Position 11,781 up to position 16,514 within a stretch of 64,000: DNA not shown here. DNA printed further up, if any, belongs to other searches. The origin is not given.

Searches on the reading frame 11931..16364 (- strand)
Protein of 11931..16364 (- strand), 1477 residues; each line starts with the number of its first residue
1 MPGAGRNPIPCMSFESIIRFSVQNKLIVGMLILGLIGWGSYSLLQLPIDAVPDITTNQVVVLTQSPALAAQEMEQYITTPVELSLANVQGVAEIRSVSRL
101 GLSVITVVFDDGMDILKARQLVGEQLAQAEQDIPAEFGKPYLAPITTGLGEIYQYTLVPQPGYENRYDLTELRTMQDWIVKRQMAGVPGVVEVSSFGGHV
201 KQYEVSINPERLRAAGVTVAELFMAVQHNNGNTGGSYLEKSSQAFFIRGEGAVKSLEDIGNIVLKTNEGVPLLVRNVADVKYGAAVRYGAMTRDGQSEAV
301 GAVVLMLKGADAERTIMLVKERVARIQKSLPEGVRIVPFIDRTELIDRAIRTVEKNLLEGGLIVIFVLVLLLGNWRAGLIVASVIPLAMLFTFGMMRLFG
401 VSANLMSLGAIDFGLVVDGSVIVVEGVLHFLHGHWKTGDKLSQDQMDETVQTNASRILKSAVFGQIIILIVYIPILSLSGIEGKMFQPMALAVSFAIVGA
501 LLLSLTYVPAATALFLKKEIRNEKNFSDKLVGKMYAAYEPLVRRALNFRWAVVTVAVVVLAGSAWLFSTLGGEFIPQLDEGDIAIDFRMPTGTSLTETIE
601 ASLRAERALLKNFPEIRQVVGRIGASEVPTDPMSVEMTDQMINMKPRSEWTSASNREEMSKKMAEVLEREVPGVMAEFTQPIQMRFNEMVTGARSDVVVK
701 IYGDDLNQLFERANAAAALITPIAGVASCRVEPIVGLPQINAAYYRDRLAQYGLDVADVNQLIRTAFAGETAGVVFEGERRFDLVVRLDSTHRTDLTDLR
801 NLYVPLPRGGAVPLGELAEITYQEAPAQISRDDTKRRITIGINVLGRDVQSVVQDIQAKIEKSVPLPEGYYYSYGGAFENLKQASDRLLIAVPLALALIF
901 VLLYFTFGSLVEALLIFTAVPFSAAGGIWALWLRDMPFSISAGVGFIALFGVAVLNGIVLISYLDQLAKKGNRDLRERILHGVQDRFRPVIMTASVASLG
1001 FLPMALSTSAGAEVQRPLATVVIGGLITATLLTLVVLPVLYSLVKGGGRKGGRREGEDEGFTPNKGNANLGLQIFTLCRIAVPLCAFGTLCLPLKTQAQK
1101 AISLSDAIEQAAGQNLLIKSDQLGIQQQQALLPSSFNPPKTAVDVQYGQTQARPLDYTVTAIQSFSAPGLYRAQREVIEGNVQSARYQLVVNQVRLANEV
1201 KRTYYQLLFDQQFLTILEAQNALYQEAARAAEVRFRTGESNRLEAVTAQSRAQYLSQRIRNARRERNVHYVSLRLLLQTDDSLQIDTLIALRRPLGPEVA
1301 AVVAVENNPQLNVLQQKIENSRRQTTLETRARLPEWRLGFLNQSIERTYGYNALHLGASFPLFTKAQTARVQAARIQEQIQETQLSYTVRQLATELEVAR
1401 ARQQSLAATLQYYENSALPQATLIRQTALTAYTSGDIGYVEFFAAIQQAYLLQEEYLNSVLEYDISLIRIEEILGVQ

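Call 34: search_protein_families(library=pfam, max_evalue=0.01, proteins=[window:11931-16364:-])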
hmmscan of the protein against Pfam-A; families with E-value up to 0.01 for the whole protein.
window:11931-16364:- (1477 aa): 3 families
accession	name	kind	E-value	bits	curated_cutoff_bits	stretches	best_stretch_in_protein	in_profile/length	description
PF00873.25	ACR_tran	-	2.6e-285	949.5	28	1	17-1044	1-1020/1021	AcrB/AcrD/AcrF family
PF02321.23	OEP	-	7.6e-22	78.5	22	2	1304-1475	8-187/187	Outer membrane efflux protein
PF03176.21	MMPL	-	6.9e-06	25.7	20.5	1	828-1044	80-302/333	MMPL family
